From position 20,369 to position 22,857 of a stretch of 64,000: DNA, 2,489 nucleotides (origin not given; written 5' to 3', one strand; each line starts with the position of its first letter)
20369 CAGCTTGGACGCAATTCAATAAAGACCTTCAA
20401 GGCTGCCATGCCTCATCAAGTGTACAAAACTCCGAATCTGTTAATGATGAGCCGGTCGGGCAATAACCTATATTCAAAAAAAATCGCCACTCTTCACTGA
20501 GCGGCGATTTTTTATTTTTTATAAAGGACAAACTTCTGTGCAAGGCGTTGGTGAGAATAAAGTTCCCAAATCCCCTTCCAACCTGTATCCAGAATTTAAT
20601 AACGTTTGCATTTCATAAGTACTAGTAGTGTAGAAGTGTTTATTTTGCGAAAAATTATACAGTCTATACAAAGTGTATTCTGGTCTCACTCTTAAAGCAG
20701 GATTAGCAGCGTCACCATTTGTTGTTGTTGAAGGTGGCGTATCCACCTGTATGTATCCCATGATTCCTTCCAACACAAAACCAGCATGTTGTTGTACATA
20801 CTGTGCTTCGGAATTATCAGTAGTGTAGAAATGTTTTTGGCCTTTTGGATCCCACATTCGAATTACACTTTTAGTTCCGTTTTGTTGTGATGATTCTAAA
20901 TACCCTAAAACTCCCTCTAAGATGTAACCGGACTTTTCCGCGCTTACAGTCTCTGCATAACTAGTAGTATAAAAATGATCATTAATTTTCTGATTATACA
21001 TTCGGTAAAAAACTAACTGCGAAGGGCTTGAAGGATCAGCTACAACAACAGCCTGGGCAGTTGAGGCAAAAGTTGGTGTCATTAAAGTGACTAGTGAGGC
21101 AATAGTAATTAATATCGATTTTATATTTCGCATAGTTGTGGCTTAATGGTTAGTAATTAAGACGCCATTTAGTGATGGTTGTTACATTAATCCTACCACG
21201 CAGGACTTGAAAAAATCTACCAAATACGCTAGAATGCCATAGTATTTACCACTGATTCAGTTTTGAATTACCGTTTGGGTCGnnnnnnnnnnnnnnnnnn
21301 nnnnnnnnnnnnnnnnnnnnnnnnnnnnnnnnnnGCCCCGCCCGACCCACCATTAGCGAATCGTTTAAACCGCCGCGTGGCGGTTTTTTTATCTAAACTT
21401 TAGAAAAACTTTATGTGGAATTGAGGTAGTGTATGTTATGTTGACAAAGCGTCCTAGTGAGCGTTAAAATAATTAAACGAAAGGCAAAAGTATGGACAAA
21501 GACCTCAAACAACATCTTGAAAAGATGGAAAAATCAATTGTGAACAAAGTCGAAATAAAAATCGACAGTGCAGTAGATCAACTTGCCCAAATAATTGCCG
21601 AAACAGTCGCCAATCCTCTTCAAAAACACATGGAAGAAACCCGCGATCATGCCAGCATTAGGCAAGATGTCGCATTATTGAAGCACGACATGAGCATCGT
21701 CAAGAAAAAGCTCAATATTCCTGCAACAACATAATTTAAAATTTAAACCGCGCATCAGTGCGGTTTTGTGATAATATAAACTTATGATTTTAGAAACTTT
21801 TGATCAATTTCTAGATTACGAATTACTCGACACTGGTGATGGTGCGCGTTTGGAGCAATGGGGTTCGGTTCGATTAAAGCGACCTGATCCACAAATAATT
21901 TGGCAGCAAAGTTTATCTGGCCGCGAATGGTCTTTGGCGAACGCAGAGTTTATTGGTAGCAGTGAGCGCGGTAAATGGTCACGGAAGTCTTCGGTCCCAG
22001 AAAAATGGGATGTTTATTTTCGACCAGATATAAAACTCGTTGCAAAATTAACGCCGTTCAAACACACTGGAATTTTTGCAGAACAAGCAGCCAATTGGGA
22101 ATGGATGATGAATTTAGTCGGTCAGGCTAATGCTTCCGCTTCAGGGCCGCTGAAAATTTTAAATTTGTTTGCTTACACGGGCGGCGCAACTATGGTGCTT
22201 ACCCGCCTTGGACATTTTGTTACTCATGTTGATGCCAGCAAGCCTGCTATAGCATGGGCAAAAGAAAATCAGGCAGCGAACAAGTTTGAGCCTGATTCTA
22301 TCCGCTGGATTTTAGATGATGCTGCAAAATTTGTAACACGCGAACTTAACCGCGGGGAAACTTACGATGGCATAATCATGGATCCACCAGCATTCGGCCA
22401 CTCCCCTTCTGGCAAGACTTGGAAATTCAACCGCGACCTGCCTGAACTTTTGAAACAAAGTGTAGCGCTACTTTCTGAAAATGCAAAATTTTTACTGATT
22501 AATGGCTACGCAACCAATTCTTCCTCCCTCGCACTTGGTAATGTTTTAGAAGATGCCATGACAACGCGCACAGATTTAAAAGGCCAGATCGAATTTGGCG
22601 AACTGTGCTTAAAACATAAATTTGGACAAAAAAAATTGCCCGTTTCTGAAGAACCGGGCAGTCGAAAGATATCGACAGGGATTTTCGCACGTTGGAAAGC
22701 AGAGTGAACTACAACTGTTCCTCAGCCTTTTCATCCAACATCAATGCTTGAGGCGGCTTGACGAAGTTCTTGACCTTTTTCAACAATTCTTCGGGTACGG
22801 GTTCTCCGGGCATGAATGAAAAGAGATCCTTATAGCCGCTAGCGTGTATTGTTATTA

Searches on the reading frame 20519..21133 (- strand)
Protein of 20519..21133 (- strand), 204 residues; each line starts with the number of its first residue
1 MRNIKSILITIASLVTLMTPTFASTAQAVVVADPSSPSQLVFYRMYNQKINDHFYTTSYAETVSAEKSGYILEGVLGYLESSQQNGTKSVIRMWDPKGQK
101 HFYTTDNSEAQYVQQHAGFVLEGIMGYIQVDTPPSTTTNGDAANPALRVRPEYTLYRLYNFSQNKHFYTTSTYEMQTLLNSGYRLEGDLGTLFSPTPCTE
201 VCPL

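Call 33: search_protein_families(library=pfam, proteins=[window:20519-21133:-], max_evalue=0.00001)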
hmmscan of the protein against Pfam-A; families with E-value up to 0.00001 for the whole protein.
window:20519-21133:- (204 aa): 1 family
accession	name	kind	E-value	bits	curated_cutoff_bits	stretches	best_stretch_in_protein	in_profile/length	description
PF18885.6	DUF5648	-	7.7e-35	120.5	25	2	22-128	30-133/134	Domain of unknown function (DUF5648)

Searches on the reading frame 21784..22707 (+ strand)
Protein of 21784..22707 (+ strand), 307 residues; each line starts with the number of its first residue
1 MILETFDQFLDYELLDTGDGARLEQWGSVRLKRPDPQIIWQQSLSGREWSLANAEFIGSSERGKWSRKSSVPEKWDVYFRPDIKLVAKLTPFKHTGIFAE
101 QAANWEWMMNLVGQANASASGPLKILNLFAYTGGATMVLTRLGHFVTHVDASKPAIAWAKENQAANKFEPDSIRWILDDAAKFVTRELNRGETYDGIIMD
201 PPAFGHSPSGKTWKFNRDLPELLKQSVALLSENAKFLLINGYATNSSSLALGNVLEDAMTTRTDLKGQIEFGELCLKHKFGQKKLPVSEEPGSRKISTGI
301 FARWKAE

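Call 12: search_protein_families(library=ncbifam, proteins=[window:21784-22707:+])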
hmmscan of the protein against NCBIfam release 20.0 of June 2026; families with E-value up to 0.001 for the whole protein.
window:21784-22707:+ (307 aa): 8 families
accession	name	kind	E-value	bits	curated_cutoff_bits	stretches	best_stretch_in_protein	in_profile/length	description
NF008748.0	PRK11783.1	equivalog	2.4e-17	62.4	466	1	83-239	511-658/704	bifunctional 23S rRNA (guanine(2069)-N(7))-methyltransferase RlmK/23S rRNA (guanine(2445)-N(2))-methyltransferase RlmL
NF053718.1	23SC1962Mtase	equivalog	1.5e-12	46.9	575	1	70-207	169-294/383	23S rRNA (cytosine(1962)-C(5))-methyltransferase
NF011707.0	PRK15128.1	equivalog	5.1e-10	38.8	712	1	124-206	223-306/396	23S rRNA (cytosine(1962)-C(5))-methyltransferase RlmI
NF046099.1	RSP_2647_MTase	equivalog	3.2e-08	32.8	600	1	86-207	190-303/391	RSP_2647 family RNA methyltransferase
NF033380.1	Rlm_2499C5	equivalog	4.5e-05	22.4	650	1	81-206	188-303/391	23S rRNA (cytosine(2499)-C(5))-methyltransferase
NF002910.0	PRK03522.2-3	equivalog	0.00023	20.3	558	1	110-210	232-325/383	23S rRNA (uracil(747)-C(5))-methyltransferase RlmC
NF002909.0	PRK03522.2-1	equivalog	0.00037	19.8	553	1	119-216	230-322/374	23S rRNA (uracil(747)-C(5))-methyltransferase RlmC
TIGR03534.1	RF_mod_PrmC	equivalog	0.00057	19.4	199.1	1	140-202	109-165/253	peptide chain release factor N(5)-glutamine methyltransferase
